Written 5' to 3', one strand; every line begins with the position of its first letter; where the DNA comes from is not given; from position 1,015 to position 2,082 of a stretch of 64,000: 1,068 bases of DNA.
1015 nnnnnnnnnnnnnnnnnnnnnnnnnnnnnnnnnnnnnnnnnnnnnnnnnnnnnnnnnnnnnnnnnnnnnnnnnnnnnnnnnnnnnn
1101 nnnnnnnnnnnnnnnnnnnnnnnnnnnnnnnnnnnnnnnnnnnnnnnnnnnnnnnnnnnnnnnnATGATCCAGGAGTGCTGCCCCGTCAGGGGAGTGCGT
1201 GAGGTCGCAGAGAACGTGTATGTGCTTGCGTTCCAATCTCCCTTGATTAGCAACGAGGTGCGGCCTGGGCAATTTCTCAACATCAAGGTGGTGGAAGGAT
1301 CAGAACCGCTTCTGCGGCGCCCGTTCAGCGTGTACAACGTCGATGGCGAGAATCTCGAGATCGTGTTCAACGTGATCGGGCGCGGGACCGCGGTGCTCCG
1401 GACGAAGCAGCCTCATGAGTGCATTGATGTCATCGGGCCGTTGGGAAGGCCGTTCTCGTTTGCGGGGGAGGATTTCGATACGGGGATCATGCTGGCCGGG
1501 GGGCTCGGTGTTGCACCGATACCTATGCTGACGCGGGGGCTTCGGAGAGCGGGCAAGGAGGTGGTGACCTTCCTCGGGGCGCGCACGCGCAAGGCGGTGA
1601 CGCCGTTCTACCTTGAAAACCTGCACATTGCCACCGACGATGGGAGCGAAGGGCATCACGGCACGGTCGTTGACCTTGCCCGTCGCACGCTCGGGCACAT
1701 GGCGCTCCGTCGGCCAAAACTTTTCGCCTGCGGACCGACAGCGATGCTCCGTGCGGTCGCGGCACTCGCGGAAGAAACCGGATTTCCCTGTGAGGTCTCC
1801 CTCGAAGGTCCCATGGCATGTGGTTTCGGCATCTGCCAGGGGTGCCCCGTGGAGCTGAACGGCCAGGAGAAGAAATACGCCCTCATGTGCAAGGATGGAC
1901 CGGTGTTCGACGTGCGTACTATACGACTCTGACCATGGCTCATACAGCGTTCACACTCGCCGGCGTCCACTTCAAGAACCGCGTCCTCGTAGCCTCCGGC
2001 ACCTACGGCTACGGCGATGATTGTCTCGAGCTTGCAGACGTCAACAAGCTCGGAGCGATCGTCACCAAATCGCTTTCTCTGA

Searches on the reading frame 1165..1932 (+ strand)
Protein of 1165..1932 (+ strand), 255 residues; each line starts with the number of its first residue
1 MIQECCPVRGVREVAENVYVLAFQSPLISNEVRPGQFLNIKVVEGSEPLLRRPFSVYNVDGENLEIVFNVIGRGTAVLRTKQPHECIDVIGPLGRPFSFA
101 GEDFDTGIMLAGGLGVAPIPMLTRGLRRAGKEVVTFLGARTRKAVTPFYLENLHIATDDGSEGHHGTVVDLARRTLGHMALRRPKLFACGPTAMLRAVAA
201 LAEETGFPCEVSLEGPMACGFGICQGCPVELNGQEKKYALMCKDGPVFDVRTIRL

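Call 74: search_protein_families(library=pfam, proteins=[window:1165-1932:+], max_evalue=0.0001)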
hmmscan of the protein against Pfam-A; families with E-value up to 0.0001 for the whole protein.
window:1165-1932:+ (255 aa): 1 family
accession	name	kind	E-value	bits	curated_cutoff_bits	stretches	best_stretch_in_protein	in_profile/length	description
PF10418.14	DHODB_Fe-S_bind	-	9.2e-12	44.9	23.9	1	216-253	3-40/41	Iron-sulfur cluster binding domain of dihydroorotate dehydrogenase B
